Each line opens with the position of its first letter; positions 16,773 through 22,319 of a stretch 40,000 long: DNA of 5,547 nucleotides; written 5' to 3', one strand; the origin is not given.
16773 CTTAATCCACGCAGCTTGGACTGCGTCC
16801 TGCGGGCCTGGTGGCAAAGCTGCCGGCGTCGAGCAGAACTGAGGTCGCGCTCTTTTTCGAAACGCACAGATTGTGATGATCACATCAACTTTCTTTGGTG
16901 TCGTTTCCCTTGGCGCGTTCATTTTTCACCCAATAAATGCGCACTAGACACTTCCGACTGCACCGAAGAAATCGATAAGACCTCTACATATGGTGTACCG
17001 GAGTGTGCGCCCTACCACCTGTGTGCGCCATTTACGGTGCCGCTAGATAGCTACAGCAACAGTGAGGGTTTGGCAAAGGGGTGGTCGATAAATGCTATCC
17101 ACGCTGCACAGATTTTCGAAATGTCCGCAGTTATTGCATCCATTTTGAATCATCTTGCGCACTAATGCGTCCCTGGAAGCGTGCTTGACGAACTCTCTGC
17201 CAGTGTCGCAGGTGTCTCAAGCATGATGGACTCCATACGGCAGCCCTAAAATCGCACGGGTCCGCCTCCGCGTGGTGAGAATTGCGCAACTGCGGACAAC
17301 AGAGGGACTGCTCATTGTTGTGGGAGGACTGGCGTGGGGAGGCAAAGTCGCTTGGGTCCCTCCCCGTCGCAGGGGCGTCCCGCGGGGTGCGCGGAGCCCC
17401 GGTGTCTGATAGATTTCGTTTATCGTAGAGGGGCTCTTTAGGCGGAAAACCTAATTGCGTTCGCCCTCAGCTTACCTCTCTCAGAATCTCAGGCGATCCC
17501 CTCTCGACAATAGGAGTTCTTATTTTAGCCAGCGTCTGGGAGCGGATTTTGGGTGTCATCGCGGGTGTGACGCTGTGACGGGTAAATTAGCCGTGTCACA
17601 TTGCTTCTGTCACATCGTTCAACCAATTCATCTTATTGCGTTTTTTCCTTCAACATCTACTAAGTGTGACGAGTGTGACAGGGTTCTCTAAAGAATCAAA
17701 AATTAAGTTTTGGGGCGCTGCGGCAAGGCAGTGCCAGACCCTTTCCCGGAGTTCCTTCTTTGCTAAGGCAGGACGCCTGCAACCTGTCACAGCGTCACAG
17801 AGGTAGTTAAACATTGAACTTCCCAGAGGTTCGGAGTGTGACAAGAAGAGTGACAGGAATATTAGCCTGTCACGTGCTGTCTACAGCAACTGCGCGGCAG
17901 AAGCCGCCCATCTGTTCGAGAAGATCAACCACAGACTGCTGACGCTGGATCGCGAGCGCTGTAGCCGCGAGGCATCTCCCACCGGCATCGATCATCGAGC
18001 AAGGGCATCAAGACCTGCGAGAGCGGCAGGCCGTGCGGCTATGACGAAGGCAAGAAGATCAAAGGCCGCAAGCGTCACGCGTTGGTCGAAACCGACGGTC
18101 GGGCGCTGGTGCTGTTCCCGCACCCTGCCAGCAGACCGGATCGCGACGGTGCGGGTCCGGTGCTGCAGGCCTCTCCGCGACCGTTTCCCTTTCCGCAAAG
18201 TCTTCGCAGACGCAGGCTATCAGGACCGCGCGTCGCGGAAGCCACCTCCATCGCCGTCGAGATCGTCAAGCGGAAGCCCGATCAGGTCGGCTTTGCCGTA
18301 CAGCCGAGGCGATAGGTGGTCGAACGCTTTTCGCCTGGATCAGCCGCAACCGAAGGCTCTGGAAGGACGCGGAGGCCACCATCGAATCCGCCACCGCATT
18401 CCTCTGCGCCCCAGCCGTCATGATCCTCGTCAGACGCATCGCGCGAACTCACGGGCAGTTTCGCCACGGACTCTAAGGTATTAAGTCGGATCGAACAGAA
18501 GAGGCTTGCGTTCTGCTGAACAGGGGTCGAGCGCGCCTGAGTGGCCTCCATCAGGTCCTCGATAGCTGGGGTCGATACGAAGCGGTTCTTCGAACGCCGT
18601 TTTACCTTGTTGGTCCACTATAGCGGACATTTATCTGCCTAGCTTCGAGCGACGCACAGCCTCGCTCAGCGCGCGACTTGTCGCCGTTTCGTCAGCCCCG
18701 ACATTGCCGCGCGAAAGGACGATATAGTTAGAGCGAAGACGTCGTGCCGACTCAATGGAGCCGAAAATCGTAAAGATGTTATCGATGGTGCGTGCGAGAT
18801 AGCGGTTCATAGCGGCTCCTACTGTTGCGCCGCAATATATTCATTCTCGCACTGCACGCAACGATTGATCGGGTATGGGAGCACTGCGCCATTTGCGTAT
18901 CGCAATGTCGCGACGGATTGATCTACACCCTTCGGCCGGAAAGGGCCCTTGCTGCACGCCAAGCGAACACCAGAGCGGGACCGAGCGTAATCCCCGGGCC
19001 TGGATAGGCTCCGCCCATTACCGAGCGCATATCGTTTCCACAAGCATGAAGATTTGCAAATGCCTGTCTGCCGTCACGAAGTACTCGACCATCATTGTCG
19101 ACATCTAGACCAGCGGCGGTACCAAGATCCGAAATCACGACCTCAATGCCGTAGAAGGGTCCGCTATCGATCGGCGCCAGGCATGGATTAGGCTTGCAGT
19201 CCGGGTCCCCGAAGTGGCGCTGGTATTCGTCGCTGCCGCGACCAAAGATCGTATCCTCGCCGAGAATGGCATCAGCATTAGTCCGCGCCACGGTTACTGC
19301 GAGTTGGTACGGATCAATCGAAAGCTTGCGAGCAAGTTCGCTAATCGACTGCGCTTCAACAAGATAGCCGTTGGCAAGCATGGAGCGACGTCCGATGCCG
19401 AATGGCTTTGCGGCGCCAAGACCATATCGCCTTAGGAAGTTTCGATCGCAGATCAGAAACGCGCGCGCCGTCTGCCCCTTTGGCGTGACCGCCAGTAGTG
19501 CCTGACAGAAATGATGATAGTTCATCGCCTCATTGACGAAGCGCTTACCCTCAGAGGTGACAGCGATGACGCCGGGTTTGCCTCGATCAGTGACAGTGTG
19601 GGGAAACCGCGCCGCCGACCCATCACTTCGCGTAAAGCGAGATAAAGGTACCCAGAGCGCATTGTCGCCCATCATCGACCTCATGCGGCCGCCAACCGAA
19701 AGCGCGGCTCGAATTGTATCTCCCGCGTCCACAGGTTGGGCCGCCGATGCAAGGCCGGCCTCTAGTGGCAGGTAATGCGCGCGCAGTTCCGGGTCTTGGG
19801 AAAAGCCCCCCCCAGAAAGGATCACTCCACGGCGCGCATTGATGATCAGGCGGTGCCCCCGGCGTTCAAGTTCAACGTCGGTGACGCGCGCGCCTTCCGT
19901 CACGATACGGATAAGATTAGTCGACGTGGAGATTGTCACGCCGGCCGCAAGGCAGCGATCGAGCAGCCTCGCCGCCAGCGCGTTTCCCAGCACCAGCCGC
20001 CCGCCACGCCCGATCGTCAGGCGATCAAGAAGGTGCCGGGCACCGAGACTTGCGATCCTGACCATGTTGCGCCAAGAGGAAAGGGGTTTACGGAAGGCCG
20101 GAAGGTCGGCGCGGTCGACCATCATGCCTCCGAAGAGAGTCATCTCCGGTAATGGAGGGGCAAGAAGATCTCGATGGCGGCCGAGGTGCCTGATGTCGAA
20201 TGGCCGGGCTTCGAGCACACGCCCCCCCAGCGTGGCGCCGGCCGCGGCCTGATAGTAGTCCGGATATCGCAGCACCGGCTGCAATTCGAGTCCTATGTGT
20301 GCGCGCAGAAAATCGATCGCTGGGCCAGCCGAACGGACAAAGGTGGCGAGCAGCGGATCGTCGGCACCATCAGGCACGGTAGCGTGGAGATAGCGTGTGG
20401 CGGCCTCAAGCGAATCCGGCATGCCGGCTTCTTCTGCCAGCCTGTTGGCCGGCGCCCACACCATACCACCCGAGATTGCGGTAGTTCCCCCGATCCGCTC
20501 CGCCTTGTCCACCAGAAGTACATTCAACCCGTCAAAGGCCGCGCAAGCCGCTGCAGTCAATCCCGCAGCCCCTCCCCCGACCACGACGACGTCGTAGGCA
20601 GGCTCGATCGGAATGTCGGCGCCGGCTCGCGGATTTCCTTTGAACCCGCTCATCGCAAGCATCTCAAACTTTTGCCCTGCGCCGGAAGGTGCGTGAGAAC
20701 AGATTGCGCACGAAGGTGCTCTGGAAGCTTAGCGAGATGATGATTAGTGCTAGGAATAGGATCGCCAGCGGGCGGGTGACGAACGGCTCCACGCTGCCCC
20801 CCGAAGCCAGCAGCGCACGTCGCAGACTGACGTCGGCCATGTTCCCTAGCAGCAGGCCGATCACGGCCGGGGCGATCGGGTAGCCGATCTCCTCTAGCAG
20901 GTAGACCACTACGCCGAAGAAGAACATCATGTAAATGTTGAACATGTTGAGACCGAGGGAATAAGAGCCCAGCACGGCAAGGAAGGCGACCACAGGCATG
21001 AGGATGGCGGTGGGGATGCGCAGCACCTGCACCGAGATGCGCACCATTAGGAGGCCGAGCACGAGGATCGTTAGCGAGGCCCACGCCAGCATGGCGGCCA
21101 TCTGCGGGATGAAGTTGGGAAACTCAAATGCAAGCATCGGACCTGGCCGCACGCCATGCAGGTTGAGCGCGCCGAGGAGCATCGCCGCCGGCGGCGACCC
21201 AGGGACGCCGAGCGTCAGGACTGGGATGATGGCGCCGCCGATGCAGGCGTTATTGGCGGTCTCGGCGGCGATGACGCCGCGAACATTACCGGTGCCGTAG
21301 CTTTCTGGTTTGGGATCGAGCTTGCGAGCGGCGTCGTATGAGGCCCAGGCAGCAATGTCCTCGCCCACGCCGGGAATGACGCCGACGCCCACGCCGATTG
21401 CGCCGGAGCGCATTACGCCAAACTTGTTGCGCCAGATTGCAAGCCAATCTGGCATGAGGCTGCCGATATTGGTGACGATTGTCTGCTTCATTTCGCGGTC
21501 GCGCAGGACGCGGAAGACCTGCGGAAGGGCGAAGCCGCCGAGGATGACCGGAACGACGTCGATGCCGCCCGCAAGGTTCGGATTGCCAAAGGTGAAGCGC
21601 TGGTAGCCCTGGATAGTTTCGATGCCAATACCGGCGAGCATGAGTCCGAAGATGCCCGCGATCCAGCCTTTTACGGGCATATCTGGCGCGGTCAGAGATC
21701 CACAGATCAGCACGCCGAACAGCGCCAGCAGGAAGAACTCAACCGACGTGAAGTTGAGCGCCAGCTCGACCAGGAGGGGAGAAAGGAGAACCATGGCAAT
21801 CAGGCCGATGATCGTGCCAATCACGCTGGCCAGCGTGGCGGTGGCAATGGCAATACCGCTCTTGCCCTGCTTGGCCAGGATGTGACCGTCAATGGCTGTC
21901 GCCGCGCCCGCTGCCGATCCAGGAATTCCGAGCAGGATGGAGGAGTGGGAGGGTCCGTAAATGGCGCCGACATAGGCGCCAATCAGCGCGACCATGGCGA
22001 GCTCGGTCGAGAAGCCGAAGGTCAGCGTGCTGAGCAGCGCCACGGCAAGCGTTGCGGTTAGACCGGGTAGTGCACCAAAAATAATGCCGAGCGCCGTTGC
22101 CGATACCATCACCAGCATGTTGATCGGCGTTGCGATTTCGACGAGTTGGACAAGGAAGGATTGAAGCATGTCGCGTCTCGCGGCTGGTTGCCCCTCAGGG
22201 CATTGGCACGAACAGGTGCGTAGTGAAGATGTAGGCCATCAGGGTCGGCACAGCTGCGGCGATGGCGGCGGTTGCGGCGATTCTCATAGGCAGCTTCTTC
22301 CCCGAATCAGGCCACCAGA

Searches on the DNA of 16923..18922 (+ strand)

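Call 48: search_dna_similar(query=window:16923-18922:+, collection=plasmids, mode=distant, max_rows=12)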
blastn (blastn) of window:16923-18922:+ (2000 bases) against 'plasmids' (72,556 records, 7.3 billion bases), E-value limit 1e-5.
Records with a match: 182; places in all: 311; records where one place covers at least 80% of the query: 0.
Best place of each record, by identity: 90-95% 27; 80-90% 18; 60-80% 137.
By first word of the organism name: Rhizobium 28; Roseomonas 25; Sinorhizobium 18; Bradyrhizobium 11; Methylobacterium 10; Agrobacterium 9; Klebsiella 8; Escherichia 8; Streptomyces 8; Microvirga 6; and 27 more.
By predicted mobility (MOB-suite, as given by PLSDB): conjugative 88; non-mobilizable 67; mobilizable 27.
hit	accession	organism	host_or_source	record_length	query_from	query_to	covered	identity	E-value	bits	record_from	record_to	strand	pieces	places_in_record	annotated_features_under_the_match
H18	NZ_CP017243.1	Rhizobium etli 8C-3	Phaseolus vulgaris,cell culture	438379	990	1555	28%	83.6%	2e-165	590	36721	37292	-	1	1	IS5 family transposase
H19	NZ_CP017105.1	Rhizobium gallicum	Phaseolus vulgaris,Whole ...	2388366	990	1555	28%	80.7%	9e-144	518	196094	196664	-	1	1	none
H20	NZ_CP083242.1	Ancylobacter polymorphus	activated sludge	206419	991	1555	28%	74.8%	2e-96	362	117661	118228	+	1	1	IS5 family transposase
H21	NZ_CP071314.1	Rhizobium sp. X9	cell culture,polluted mud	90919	991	1552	28%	74.3%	3e-92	347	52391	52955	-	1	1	IS5 family transposase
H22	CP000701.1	Rhizorhabdus wittichii RW1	-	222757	1014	1555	27%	71.5%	1e-47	279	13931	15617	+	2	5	transposase, IS4 family (x2)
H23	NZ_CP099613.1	Methylobacterium sp.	Arabidopsis thaliana,pure culture,leaf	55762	991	1512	26%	73.1%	1e-73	286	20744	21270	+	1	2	IS5 family transposase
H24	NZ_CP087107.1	Methylobacterium sp. NMS14P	Coffea arabica,Pure culture,root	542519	1001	1514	26%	73.5%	3e-73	284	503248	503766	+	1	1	IS5 family transposase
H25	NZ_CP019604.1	Croceicoccus marinus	-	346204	1000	1555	28%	67.9%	5e-39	170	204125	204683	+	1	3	IS5 family transposase | hypothetical protein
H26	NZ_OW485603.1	Rhodovastum atsumiense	-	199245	991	1506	26%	68.8%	1e-41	180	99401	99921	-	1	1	none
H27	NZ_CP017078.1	Novosphingobium resinovorum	single cell,soil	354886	1061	1556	25%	69.8%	3e-48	201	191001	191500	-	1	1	IS5 family transposase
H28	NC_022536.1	Agrobacterium pusense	-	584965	1076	1524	22%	74.2%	2e-64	255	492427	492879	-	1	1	none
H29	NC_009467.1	Acidiphilium cryptum JF-5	-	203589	1001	1488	24%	67.9%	8e-31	143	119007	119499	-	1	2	IS5 family transposase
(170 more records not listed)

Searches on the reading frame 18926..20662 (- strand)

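Call 10: search_protein_families(library=pfam, proteins=[window:18926-20662:-], max_evalue=0.001)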
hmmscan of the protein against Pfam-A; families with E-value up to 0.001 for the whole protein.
window:18926-20662:- (579 aa): 9 families
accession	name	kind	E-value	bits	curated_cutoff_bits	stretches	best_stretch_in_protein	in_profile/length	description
PF00890.30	FAD_binding_2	-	4.4e-82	276.9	20.4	1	24-560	1-414/414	FAD binding domain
PF01266.30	DAO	-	3.5e-14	53.5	27.9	1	24-293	1-209/353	FAD dependent oxidoreductase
PF12831.13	FAD_oxidored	-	3.5e-13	50.1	27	1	24-70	1-47/416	FAD dependent oxidoreductase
PF03486.20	HI0933_like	-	1.4e-08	34.9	50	1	24-66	2-44/244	HI0933-like protein Rossmann domain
PF13450.12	NAD_binding_8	-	1.8e-06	28.5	21.9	1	27-61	1-35/68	NAD(P)-binding Rossmann-like domain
PF07992.20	Pyr_redox_2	-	1.3e-05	25.3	26.1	1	23-63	1-42/291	Pyridine nucleotide-disulphide oxidoreductase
PF01946.23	Thi4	-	1.7e-05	24.6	26.2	1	23-69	18-64/235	Thi4 family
PF01134.28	GIDA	-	0.00016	21.3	22.1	1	24-58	1-29/391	Glucose inhibited division protein A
PF05834.18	Lycopene_cycl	-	0.0008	19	23.4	0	24-57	1-36/380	Lycopene cyclase protein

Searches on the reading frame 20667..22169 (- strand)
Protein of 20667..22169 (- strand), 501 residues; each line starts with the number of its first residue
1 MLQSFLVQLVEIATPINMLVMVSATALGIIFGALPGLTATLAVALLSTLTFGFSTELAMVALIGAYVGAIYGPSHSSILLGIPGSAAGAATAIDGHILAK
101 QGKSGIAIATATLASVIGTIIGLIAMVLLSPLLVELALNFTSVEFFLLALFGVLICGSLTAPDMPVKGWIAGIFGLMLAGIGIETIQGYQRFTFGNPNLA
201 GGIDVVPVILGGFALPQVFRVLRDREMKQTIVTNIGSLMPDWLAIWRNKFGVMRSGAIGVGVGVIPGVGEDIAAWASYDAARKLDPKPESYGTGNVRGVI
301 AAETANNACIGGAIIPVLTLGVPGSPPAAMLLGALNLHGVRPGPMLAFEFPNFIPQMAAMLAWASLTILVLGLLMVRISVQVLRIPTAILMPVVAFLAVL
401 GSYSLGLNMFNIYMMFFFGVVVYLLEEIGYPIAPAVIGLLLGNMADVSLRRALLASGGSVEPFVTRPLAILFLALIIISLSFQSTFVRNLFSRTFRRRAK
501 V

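Call 10: search_protein_families(library=pfam, proteins=[window:20667-22169:-], max_evalue=0.001)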
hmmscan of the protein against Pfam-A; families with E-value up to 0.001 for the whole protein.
window:20667-22169:- (501 aa): 1 family
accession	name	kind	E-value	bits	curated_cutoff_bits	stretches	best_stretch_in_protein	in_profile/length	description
PF01970.21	TctA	-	9e-123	410.5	28.9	1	19-437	2-423/423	Tripartite tricarboxylate transporter TctA family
